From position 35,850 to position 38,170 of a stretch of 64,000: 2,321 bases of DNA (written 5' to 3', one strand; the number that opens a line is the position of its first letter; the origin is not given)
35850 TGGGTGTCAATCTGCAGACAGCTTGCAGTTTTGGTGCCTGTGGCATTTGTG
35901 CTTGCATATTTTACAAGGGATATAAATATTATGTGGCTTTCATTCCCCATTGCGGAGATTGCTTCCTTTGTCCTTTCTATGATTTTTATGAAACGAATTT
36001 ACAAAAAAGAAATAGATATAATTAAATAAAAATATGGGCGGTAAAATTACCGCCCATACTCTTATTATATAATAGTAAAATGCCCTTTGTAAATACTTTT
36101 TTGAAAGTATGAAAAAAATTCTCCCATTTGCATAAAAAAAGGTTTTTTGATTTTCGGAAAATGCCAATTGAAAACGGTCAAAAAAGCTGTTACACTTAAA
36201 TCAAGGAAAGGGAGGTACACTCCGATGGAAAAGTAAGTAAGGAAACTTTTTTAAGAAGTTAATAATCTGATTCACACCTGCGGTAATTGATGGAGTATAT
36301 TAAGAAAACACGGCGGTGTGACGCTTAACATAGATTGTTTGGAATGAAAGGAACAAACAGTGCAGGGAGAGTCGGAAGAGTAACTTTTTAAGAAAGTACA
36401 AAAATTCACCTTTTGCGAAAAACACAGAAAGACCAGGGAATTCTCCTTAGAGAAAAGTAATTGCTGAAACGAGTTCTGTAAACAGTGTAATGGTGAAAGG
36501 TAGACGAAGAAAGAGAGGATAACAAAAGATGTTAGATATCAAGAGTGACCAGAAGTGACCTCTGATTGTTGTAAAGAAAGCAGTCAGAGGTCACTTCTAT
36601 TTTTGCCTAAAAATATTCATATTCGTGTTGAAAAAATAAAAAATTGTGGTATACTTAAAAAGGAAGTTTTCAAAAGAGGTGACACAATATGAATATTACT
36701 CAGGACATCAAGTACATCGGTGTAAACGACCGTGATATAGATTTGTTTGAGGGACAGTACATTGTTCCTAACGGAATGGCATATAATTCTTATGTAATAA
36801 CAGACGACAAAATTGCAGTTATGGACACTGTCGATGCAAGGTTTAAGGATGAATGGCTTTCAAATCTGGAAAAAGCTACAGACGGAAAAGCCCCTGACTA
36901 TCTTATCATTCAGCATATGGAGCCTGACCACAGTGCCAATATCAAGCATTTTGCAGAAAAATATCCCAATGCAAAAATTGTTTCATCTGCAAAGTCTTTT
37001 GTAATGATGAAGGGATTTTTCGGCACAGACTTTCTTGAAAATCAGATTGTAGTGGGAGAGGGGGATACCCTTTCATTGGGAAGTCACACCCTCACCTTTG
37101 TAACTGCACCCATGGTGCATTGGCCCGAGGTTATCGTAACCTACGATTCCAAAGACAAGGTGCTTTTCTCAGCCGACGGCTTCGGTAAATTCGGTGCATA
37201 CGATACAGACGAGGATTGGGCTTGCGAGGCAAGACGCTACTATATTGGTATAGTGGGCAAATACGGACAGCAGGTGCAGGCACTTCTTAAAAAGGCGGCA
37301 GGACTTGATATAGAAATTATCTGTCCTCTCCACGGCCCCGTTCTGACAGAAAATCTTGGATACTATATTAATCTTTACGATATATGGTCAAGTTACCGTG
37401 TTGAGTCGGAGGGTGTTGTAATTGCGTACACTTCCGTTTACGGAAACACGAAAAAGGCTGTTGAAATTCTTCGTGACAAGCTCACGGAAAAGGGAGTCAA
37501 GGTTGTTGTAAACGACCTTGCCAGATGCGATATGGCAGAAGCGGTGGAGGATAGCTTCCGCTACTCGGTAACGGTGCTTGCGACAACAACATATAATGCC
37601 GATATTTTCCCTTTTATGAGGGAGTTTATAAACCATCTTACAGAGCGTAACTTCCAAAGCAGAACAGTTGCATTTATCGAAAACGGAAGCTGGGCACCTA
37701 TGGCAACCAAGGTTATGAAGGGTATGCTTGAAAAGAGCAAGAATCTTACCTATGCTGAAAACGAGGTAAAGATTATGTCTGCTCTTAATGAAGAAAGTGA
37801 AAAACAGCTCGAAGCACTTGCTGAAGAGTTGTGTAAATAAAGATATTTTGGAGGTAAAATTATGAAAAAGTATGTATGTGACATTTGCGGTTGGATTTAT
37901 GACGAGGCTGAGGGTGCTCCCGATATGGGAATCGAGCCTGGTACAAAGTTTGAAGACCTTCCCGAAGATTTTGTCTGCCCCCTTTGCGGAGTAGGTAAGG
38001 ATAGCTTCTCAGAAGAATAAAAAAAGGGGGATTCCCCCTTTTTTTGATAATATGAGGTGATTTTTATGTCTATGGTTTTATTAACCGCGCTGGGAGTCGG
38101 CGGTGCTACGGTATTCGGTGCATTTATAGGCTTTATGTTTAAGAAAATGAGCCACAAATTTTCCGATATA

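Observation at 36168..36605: A ~400 nt purine-rich non-coding transcript with an internal duplicated module, upstream of the flavodiiron/rubredoxin operon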

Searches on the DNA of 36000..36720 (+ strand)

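Call 4: search_rna_families(source=window, start=36000, end=36720, threshold=evalue, max_evalue=10, show_alignments=3)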
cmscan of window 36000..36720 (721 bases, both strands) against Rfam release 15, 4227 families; matches with E-value up to 10: 30.
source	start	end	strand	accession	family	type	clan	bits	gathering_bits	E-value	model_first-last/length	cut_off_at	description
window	36020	36104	-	RF00558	L20_leader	Cis-reg; leader;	-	32.8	58.7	0.00016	1-127/127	no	Ribosomal protein L20 leader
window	36554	36597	+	RF03339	mir-3047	Gene; miRNA;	-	30.9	53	0.00045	1-61/61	no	mir-3047 microRNA precursor family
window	36549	36659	-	RF04342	Plastid-psbA-1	Cis-reg;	CL00153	28.4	54.3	0.18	1-114/114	no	Plastid-psbA-1 3UTR RNA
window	36025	36129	-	RF02845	Ref1C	Gene; sRNA;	-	26.4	90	0.14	1-131/131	no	Enterococcus sRNA 1C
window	36025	36111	-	RF00515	PyrR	Cis-reg;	-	24.8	54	0.42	1-115/115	no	PyrR binding site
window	36027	36109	-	RF02846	Ref84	Gene; antisense;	-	24.2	52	1.1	1-87/87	no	Enterococcus sRNA 84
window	36026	36094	-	RF02551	DapZ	Cis-reg;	-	23.1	56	0.13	1-78/78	no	ABC transporter regulator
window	36000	36068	-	RF01808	MicX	Gene; sRNA;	-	21.9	75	0.016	1-71/194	3'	MicX Vibrio cholerae sRNA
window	36550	36634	+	RF02469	Ms_IGR-7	Gene; sRNA;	-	21.8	45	0.061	1-118/118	no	Actinobacteria sRNA Ms_IGR-7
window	36551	36598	+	RF04099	MIR837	Gene; miRNA;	-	21.3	117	0.15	1-122/122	no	MIR837 microRNA precursor family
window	36000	36063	+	RF04184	BTnc060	Gene; sRNA;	-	20.2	228.9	1.1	129-213/213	5'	Bacteroides sRNA BTnc060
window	36537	36612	+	RF01061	mir-548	Gene; miRNA;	-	19.8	90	0.58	1-84/84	no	mir-548 microRNA precursor family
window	36544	36671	+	RF04184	BTnc060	Gene; sRNA;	-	19.6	228.9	1.5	1-213/213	no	Bacteroides sRNA BTnc060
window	36024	36106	-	RF02029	sraA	Gene; sRNA;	-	19.6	56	2.6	1-95/95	no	sraA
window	36000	36071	+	RF00558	L20_leader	Cis-reg; leader;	-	19.5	58.7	0.34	55-127/127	5'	Ribosomal protein L20 leader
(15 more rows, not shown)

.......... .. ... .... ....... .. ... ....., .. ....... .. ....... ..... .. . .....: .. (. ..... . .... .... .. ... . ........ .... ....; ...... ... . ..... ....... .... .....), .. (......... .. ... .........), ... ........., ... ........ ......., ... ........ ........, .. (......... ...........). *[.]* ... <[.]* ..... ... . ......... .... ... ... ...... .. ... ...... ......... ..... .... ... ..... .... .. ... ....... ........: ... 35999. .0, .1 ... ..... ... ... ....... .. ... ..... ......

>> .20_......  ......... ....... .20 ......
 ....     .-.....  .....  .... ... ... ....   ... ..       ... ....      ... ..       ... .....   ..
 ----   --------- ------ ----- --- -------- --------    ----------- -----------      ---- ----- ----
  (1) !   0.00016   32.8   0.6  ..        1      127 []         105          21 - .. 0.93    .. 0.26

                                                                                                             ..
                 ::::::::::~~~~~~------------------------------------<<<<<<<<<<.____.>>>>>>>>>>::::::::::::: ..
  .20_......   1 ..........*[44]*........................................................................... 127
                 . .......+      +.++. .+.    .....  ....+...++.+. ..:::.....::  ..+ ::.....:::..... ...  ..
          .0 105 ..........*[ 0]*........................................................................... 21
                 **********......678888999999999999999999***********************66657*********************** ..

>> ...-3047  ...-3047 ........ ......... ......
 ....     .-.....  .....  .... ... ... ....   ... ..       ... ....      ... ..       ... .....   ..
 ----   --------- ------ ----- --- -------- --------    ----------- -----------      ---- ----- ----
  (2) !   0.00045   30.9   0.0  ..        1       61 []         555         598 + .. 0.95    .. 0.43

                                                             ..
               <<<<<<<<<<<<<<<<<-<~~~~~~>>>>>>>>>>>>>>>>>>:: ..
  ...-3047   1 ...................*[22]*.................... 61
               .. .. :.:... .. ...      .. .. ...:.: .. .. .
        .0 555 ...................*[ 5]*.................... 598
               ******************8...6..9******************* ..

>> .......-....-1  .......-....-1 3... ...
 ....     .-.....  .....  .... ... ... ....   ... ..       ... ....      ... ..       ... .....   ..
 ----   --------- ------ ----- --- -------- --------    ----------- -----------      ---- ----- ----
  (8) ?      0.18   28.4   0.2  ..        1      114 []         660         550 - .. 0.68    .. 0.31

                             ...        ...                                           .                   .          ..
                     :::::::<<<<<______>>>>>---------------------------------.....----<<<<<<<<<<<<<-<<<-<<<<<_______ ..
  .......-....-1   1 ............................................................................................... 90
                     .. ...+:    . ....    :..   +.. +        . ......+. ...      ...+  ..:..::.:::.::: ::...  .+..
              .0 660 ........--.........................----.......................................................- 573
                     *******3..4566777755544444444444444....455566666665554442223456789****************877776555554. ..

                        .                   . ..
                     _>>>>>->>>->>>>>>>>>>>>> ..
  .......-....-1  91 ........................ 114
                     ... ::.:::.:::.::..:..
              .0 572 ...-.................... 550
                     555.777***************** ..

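Call 64: search_dna_similar(query=window:36197-36605:+, collection=plasmids, mode=distant, max_evalue=0.001, max_rows=10)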
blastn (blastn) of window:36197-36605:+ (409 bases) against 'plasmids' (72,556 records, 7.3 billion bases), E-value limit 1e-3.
Records with a match: 1; places in all: 1; records where one place covers at least 80% of the query: 0.
Best place of each record, by identity: 90-95% 1.
By first word of the organism name: Vescimonas 1.
By predicted mobility (MOB-suite, as given by PLSDB): non-mobilizable 1.
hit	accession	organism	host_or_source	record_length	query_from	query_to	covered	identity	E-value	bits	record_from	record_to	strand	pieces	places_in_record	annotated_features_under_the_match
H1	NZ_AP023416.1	Vescimonas fastidiosa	Homo sapiens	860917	309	352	11%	91.1%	1e-6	61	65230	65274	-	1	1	none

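Call 65: search_dna_similar(query=window:36197-36605:+, collection=phages, mode=distant, max_evalue=0.001, max_rows=10)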
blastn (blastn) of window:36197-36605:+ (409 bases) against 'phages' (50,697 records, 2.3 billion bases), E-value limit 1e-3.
No match.

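Call 66: get_annotated_region(hit=H1, flank=2500)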
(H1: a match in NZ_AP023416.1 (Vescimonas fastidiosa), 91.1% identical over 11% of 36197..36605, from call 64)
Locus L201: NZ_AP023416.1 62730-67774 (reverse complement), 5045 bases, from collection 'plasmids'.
description: Vescimonas fastidiosa strain MM35 plasmid pMM35_01
organism: Vescimonas fastidiosa (NCBI taxid 2714353)
taxonomy: Bacteria; Bacillota; Clostridia; Eubacteriales; Oscillospiraceae; Vescimonas; Vescimonas fastidiosa
host: -; source: Homo sapiens; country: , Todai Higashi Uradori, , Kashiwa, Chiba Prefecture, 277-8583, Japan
typing (MOB-suite, as given by PLSDB): non-mobilizable
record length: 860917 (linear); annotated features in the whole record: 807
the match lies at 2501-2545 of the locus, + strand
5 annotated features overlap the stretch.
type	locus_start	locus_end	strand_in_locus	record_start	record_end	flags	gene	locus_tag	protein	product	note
CDS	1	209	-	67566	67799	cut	-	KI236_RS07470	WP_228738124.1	4Fe-4S dicluster domain-containing protein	-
CDS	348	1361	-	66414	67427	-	-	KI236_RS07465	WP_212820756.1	SDR family NAD(P)-dependent oxidoreductase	-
CDS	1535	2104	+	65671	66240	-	-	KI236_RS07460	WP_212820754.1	TetR/AcrR family transcriptional regulator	-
CDS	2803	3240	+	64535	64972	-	spoVAC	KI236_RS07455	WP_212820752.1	stage V sporulation protein AC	GO:0030436 - asexual sporulation [Evidence IEA]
CDS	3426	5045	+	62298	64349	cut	-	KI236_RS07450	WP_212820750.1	elongation factor G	-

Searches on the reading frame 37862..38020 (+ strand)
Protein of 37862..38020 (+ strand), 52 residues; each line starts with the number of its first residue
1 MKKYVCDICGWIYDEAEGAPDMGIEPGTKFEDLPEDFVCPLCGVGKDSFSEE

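Call 10: search_protein_families(library=pfam, proteins=[window:37862-38020:+])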
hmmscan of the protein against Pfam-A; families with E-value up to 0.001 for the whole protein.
window:37862-38020:+ (52 aa): 2 families
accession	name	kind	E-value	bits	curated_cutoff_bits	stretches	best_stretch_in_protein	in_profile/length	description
PF00301.25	Rubredoxin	-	1.3e-24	86.4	23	1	3-49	1-47/47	Rubredoxin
PF21349.2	RUBY_RBDX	-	2e-06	27.6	26.5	0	32-49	14-29/30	Rubrerythrin, rubredoxin-like domain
